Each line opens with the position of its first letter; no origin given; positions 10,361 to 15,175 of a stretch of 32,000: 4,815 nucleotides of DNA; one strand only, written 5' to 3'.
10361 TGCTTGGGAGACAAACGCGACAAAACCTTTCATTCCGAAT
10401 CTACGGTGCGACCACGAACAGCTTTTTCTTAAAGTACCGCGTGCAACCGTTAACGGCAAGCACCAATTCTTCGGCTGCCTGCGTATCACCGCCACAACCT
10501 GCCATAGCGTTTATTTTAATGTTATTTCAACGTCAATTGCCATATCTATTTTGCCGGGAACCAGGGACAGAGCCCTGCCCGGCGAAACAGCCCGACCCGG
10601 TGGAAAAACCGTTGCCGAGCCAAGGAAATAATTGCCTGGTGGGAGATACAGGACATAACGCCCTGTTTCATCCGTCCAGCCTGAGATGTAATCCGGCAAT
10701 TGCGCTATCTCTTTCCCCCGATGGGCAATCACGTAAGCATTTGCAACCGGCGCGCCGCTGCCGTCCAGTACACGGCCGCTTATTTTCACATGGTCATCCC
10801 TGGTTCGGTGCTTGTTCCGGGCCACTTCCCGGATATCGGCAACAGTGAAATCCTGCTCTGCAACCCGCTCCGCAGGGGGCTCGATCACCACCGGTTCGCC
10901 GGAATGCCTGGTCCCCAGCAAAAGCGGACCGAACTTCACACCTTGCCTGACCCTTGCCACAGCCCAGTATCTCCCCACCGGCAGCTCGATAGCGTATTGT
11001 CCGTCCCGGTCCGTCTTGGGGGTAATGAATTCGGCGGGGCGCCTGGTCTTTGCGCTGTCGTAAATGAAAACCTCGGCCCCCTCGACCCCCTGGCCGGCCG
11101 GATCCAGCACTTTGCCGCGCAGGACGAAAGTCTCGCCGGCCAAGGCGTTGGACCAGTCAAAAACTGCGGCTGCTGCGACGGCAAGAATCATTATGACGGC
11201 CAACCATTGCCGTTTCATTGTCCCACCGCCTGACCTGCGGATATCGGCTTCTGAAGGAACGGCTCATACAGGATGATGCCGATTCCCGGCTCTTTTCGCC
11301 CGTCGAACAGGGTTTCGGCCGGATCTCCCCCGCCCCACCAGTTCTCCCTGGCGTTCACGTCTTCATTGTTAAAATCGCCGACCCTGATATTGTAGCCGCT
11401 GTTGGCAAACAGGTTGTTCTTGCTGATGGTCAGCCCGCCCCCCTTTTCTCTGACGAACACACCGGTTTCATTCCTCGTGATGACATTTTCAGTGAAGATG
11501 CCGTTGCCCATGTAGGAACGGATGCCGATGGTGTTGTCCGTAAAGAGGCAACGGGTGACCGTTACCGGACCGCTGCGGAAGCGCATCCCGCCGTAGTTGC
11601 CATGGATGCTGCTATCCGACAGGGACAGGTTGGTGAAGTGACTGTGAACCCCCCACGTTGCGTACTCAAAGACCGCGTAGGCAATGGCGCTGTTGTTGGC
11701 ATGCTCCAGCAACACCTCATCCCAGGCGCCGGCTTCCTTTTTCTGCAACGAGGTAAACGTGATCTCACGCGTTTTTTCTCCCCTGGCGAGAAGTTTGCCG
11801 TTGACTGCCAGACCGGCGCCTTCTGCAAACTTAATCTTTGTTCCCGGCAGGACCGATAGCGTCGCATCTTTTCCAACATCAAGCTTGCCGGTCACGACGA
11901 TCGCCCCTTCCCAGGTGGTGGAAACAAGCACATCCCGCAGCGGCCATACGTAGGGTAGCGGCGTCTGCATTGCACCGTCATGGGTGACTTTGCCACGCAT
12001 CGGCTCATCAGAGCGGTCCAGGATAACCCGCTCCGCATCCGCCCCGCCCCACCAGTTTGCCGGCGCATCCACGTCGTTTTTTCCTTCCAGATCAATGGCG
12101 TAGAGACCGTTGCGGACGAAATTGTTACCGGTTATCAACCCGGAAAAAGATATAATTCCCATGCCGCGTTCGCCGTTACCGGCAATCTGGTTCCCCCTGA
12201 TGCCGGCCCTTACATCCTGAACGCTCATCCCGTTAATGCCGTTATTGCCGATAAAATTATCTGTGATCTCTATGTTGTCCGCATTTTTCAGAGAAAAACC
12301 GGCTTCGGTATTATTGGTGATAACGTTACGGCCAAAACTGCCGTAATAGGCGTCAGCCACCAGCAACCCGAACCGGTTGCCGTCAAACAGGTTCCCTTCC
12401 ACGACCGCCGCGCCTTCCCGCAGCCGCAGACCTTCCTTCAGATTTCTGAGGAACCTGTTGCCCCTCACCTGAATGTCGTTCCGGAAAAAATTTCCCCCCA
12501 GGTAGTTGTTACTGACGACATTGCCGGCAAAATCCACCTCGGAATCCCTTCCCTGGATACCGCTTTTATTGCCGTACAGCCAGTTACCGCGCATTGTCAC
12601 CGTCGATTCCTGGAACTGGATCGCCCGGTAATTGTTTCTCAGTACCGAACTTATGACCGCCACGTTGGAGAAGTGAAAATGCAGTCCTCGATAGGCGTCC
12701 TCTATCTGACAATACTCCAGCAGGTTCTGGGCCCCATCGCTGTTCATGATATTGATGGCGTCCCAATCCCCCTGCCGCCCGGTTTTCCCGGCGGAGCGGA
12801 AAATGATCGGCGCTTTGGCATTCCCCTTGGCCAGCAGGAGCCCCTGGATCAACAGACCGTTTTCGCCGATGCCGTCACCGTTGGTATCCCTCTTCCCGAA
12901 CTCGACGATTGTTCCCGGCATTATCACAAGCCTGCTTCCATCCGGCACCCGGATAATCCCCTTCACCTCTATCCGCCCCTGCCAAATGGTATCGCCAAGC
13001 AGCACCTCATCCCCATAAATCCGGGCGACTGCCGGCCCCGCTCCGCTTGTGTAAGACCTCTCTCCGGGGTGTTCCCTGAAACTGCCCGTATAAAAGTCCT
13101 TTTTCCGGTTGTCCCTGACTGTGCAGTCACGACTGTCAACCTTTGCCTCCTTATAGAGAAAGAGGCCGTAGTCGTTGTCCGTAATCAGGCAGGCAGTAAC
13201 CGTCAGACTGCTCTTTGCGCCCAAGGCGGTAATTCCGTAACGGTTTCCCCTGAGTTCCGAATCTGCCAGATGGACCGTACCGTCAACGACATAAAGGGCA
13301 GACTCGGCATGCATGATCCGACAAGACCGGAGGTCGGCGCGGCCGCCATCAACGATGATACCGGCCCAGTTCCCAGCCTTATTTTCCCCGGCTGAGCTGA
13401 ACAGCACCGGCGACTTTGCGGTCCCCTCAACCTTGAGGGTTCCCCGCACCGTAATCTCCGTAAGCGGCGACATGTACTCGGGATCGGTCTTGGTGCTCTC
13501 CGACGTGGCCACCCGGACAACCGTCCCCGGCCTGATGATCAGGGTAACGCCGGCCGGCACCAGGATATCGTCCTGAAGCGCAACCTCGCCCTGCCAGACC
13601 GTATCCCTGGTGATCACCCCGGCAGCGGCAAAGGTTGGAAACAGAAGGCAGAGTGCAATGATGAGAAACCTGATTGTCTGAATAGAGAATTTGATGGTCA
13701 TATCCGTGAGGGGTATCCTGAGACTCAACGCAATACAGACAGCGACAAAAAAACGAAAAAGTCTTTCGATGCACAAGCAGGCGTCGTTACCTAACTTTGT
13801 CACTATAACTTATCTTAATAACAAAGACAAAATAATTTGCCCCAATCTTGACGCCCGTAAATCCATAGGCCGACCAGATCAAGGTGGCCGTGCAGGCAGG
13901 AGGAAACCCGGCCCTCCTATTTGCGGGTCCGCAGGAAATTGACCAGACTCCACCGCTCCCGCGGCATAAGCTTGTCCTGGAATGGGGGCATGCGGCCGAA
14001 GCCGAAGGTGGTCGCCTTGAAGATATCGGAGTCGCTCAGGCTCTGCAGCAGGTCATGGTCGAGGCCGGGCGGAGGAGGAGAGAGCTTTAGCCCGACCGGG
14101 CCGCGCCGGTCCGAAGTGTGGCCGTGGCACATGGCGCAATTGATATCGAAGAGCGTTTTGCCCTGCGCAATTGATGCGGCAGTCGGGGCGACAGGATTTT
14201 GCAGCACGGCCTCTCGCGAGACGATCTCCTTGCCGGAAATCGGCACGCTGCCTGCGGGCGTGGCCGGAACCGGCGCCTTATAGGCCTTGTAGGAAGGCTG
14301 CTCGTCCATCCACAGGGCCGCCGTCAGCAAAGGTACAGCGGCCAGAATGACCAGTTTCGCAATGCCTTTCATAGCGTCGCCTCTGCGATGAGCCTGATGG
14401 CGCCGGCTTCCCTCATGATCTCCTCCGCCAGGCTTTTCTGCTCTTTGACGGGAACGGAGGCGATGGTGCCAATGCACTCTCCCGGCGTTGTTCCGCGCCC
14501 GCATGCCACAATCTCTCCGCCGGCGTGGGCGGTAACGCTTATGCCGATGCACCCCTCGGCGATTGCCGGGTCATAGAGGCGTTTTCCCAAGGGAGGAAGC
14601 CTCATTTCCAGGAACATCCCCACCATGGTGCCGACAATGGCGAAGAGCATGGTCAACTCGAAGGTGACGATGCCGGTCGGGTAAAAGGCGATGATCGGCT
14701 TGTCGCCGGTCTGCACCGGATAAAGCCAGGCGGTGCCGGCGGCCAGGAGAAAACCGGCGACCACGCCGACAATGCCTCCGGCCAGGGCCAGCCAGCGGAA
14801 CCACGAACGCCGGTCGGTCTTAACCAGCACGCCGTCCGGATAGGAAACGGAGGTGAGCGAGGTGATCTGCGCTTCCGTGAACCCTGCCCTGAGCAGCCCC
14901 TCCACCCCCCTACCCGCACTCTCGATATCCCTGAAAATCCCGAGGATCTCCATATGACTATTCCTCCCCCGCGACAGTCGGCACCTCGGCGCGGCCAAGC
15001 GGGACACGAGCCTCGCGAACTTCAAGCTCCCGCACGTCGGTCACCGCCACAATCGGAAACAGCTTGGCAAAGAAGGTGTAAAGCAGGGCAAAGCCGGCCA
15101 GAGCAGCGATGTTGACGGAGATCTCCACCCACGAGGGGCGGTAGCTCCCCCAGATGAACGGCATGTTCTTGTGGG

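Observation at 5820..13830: Seven-gene translationally coupled envelope operon that fits no characterised system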

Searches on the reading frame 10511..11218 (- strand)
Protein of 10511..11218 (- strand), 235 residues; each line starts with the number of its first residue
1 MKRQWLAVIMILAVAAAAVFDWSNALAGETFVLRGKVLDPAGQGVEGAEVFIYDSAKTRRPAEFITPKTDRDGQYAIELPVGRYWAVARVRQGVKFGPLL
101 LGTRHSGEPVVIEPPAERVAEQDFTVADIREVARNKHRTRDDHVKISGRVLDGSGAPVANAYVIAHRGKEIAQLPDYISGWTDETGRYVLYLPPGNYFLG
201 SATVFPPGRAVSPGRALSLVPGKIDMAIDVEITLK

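Call 3: search_protein_families(library=pfam, proteins=[window:10511-11218:-], max_evalue=0.01)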
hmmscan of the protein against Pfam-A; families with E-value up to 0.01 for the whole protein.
window:10511-11218:- (235 aa): 7 families
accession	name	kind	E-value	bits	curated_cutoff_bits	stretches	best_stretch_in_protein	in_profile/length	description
PF13620.12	CarboxypepD_reg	-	5.7e-18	65.5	32.3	2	33-89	2-55/82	Carboxypeptidase regulatory-like domain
PF13715.12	CarbopepD_reg_2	-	9.9e-05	22.7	32.2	0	34-84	2-46/88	CarboxypepD_reg-like domain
PF02369.22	Big_1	-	0.00011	22.7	34.9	0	142-188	17-62/93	Bacterial Ig-like domain (group 1)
PF24107.1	DUF7382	-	0.00028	21.1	27.4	0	146-186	22-60/65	Domain of unknown function (DUF7382)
PF00775.27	Dioxygenase_C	-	0.00028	20.8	27.3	0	26-58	25-57/182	Dioxygenase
PF10670.15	DUF4198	-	0.00044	20.9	34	0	27-90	145-207/209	Domain of unknown function (DUF4198)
PF08400.16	phage_tail_N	-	0.00096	19.6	26.6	0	144-197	3-58/134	Prophage tail fibre N-terminal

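Call 4: search_protein_families(library=ncbifam, proteins=[window:10511-11218:-], max_evalue=0.01)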
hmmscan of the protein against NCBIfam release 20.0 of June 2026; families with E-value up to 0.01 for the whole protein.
window:10511-11218:- (235 aa): 4 families
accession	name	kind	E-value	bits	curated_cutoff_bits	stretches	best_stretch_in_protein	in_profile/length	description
TIGR04134.1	lipo_with_rSAM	hypoth_equivalog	5.4e-06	26.5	39.8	1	30-78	39-90/150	radical SAM-associated putative lipoprotein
TIGR02439.1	catechol_proteo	equivalog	0.00067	18.7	392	0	24-56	122-154/285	catechol 1,2-dioxygenase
TIGR02423.1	protocat_alph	equivalog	0.0049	16.8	126.25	0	135-162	31-58/193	protocatechuate 3,4-dioxygenase subunit alpha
TIGR02422.1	protocat_beta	equivalog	0.0099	15.6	296.4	0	132-163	49-80/220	protocatechuate 3,4-dioxygenase subunit beta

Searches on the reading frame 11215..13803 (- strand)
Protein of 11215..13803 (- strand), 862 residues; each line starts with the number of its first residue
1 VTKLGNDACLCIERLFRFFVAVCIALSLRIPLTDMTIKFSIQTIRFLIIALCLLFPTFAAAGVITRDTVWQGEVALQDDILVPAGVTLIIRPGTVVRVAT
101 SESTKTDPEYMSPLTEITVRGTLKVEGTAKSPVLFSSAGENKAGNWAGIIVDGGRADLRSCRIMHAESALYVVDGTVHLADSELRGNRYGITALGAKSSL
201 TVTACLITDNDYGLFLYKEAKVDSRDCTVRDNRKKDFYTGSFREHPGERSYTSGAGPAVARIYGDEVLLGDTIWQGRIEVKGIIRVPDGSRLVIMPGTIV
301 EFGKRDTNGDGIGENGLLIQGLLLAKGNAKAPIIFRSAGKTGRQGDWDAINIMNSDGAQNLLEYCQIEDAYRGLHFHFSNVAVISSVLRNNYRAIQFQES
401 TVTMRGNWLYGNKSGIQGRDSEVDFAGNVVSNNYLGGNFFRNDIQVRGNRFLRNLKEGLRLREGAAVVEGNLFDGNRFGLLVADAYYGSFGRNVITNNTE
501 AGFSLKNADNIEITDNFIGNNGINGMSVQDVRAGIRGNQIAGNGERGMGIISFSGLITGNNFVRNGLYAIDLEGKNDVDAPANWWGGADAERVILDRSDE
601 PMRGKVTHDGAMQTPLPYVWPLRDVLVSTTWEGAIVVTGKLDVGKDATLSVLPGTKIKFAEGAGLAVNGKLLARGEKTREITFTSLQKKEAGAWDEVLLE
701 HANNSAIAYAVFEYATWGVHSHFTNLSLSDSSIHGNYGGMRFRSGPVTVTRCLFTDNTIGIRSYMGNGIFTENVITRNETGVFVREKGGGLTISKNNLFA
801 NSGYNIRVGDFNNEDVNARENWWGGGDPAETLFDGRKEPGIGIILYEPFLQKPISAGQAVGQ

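Call 3: search_protein_families(library=pfam, proteins=[window:11215-13803:-], max_evalue=0.01)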
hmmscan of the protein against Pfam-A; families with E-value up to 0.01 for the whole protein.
window:11215-13803:- (862 aa): 2 families
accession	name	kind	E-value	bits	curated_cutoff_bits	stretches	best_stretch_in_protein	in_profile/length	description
PF13229.12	Beta_helix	-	1.1e-35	123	25.9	4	443-577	10-149/158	Right handed beta helix region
PF05048.19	NosD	-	3.8e-25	89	23.6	3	442-569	47-176/212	Periplasmic copper-binding protein (NosD)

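Call 4: search_protein_families(library=ncbifam, proteins=[window:11215-13803:-], max_evalue=0.01)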
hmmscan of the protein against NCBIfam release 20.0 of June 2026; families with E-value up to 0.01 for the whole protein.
window:11215-13803:- (862 aa): 1 family
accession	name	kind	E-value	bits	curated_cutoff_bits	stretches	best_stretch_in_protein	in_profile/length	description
TIGR04247.1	NosD_copper_fam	subfamily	1.6e-05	23.7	300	1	466-585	182-308/377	nitrous oxide reductase family maturation protein NosD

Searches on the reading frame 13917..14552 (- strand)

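Call 7: search_protein_families(library=pfam, proteins=[window:13917-14552:-], max_evalue=0.001)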
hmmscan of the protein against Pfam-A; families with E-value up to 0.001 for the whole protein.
window:13917-14552:- (211 aa): 2 families
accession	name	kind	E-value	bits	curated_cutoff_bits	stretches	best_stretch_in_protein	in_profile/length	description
PF13442.11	Cytochrome_CBB3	-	7.5e-12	45.8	27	1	127-207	2-68/68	Cytochrome C oxidase, cbb3-type, subunit III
PF00034.26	Cytochrom_C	-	1.7e-07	32.9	21.3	1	128-210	1-89/90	Cytochrome c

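Call 90: search_protein_families(library=ncbifam, proteins=[window:13917-14552:-], max_evalue=0.00001)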
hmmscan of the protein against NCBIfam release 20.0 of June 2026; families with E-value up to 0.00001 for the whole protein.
window:13917-14552:- (211 aa): 2 families
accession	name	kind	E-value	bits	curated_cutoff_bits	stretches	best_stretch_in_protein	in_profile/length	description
NF011054.0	PRK14486.1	equivalog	3.5e-11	43.2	447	1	111-210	198-290/294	putative bifunctional cbb3-type cytochrome c oxidase subunit II/cytochrome c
NF050122.1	bc1_QcrC_actin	exception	1.1e-07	31.5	200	1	123-208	131-209/253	cytochrome bc1 complex diheme cytochrome c subunit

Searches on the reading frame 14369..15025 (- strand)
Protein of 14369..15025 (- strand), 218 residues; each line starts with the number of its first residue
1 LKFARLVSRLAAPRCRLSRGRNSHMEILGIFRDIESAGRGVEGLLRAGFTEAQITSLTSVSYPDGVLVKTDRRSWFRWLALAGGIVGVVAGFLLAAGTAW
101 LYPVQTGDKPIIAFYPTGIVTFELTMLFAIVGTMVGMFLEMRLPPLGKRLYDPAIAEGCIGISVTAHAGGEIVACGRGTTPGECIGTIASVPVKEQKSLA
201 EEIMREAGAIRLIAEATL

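Call 7: search_protein_families(library=pfam, proteins=[window:14369-15025:-], max_evalue=0.001)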
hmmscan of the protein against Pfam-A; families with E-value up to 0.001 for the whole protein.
window:14369-15025:- (218 aa): 1 family
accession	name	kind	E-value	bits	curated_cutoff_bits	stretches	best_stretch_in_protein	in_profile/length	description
PF11821.13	ActD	-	1.1e-20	74.5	25.7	1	27-164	3-144/170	Alternative complex III, ActD subunit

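Call 90: search_protein_families(library=ncbifam, proteins=[window:14369-15025:-], max_evalue=0.00001)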
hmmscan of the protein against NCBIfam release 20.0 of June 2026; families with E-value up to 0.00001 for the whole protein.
window:14369-15025:- (218 aa): 0 families
